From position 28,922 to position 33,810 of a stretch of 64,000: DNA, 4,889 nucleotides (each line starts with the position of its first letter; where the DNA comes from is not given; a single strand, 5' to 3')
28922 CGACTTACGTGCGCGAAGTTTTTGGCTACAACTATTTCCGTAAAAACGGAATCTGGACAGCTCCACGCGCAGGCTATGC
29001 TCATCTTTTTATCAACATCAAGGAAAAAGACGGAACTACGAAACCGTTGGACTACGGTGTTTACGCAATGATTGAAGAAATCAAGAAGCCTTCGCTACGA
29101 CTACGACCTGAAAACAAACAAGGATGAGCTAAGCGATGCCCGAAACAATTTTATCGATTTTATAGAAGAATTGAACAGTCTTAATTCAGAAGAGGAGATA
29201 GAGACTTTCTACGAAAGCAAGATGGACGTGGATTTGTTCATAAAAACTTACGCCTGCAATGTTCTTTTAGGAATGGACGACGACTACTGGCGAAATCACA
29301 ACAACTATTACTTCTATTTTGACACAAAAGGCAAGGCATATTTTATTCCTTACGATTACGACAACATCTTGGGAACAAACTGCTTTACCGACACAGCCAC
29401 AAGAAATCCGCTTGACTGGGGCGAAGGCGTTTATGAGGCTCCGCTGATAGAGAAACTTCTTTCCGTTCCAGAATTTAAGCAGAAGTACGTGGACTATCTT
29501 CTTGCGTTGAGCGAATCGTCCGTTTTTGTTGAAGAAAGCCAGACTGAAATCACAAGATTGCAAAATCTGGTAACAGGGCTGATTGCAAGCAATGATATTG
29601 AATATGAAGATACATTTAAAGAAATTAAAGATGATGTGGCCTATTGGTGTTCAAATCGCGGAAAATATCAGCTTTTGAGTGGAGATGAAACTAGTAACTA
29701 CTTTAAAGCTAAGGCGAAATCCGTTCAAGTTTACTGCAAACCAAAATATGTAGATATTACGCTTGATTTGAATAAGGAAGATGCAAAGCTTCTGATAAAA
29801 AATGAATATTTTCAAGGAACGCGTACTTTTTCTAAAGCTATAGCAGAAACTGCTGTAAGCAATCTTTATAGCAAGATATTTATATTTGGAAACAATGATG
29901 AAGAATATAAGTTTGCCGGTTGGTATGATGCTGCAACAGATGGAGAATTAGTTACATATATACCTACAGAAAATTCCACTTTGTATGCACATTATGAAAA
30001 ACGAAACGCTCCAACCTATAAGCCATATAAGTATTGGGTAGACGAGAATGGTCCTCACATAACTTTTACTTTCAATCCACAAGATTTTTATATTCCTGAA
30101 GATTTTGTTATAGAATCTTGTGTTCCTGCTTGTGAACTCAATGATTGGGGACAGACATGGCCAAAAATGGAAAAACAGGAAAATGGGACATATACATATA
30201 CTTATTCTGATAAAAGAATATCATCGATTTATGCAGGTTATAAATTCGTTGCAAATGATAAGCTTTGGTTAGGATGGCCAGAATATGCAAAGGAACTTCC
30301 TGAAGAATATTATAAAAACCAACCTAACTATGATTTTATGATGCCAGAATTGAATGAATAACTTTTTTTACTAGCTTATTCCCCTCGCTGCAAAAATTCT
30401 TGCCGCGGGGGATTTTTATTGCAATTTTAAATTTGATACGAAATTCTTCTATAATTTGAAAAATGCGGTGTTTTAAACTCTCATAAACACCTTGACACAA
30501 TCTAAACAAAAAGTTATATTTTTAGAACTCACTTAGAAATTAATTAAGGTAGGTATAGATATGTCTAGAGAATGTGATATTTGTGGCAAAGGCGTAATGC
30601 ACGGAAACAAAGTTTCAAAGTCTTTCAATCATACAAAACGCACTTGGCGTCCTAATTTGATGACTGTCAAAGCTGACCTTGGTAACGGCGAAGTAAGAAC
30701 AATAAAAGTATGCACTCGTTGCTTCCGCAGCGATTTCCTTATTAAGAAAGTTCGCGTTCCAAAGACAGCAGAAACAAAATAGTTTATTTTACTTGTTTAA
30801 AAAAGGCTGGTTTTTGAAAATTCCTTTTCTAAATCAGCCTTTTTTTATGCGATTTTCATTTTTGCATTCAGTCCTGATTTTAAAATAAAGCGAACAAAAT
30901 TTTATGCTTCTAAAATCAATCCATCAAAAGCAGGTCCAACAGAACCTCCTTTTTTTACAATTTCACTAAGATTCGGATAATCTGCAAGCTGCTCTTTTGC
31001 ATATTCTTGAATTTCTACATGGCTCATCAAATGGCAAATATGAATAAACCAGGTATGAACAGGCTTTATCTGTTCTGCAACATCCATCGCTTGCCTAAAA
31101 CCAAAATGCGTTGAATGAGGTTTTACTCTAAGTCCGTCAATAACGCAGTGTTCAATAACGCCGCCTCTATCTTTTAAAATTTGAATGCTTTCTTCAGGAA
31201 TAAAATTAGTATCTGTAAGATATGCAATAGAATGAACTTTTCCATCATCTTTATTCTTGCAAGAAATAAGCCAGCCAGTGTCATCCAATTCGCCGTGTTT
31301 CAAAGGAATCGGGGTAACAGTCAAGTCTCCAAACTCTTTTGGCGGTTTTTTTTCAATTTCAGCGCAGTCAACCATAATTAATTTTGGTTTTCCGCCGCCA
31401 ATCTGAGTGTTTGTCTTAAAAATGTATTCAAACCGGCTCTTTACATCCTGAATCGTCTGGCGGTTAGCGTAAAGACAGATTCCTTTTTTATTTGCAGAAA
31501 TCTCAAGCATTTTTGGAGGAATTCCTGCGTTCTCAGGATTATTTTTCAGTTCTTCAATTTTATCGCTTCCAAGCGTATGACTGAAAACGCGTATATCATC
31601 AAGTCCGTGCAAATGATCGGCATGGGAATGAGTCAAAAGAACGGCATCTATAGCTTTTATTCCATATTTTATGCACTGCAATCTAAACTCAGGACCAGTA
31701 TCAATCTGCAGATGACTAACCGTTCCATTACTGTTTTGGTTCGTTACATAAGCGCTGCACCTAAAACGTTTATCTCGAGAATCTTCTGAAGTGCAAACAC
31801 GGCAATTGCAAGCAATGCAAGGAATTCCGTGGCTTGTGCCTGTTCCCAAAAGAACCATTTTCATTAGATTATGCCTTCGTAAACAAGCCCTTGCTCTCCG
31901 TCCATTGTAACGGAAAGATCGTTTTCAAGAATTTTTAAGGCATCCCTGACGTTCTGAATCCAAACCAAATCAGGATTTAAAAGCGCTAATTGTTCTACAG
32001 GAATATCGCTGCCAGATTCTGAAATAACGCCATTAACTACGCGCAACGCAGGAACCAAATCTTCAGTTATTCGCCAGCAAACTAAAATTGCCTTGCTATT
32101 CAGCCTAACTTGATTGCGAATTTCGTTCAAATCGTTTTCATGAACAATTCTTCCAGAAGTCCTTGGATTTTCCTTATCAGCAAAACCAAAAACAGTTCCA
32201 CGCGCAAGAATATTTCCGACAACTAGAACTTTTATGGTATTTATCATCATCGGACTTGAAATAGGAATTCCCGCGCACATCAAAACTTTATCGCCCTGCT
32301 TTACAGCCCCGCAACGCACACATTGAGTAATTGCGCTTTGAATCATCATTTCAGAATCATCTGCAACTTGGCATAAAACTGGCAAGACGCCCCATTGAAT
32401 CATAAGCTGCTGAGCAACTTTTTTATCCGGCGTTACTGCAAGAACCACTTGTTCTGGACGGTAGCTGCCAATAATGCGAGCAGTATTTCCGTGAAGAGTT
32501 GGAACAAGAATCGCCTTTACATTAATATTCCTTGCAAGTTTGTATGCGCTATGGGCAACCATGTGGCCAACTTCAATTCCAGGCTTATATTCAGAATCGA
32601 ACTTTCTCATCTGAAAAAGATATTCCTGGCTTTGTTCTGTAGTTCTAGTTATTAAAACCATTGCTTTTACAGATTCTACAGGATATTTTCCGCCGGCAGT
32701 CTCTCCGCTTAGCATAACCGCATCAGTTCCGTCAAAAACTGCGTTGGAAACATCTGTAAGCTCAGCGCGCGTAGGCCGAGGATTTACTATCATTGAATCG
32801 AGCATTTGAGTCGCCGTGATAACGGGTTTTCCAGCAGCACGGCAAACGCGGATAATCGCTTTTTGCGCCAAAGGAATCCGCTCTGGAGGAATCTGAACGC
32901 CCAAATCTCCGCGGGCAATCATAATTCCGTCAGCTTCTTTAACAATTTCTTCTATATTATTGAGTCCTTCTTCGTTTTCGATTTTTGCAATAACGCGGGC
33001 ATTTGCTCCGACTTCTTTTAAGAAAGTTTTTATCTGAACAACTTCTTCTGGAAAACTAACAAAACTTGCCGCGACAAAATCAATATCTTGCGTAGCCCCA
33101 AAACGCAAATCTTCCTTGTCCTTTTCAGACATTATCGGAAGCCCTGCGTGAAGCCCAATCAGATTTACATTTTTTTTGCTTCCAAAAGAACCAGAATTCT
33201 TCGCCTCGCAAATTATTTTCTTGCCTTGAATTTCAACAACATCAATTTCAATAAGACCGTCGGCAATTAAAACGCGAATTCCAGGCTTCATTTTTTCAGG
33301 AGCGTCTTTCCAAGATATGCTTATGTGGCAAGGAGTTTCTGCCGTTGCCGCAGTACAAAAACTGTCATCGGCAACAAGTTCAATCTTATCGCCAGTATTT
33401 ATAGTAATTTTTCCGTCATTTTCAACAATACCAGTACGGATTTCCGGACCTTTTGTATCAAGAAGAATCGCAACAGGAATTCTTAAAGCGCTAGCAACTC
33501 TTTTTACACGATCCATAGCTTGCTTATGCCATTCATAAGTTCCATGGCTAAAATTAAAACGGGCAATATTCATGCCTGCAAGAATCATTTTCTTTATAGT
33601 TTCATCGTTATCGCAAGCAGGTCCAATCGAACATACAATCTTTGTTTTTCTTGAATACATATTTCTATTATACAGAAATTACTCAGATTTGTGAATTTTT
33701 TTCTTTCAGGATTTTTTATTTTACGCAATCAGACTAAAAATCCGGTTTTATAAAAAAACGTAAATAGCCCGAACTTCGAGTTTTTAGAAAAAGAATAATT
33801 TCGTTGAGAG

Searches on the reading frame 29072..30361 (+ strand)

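Call 72: search_protein_families(library=pfam, proteins=[window:29072-30361:+], max_evalue=0.0001)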
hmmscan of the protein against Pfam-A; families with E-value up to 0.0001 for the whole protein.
window:29072-30361:+ (429 aa): 1 family
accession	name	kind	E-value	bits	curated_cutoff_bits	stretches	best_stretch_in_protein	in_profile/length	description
PF08757.17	CotH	-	1.6e-20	74.3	23.8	1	11-182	129-299/322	CotH kinase protein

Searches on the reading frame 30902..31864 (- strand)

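Call 72: search_protein_families(library=pfam, proteins=[window:30902-31864:-], max_evalue=0.0001)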
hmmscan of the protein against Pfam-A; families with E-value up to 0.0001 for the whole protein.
window:30902-31864:- (320 aa): 2 families
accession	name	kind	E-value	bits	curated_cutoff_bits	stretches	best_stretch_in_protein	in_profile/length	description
PF12706.13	Lactamase_B_2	-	4.3e-25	88.9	27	2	126-276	55-200/200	Beta-lactamase superfamily domain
PF00753.33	Lactamase_B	-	1.1e-06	29.2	22.7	1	54-91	20-63/196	Metallo-beta-lactamase superfamily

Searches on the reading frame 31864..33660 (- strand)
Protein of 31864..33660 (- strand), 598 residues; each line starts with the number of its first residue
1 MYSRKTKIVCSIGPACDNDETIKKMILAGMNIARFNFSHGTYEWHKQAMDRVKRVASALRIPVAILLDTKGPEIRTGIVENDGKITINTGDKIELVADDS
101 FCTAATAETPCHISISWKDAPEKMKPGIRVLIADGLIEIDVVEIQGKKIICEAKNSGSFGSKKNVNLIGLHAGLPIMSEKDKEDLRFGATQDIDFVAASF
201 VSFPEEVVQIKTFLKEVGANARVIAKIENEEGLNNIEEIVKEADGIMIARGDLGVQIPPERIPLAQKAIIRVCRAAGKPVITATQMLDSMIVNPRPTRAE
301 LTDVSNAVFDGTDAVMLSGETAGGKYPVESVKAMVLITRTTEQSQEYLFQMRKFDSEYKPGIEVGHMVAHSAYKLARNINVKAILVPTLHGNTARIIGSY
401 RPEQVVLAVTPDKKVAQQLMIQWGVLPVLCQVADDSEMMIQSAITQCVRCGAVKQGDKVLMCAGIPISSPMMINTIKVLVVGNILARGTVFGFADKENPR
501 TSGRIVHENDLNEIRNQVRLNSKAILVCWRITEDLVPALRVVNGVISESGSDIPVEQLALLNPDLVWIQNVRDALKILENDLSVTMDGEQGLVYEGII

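Call 72: search_protein_families(library=pfam, proteins=[window:31864-33660:-], max_evalue=0.0001)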
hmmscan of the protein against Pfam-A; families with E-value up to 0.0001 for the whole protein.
window:31864-33660:- (598 aa): 2 families
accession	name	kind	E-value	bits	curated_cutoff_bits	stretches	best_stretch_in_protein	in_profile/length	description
PF00224.27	PK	-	1e-125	419.7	30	1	4-331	2-328/328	Pyruvate kinase, barrel domain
PF02887.21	PK_C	-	1.8e-30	105.8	28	1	367-479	2-114/114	Pyruvate kinase, alpha/beta domain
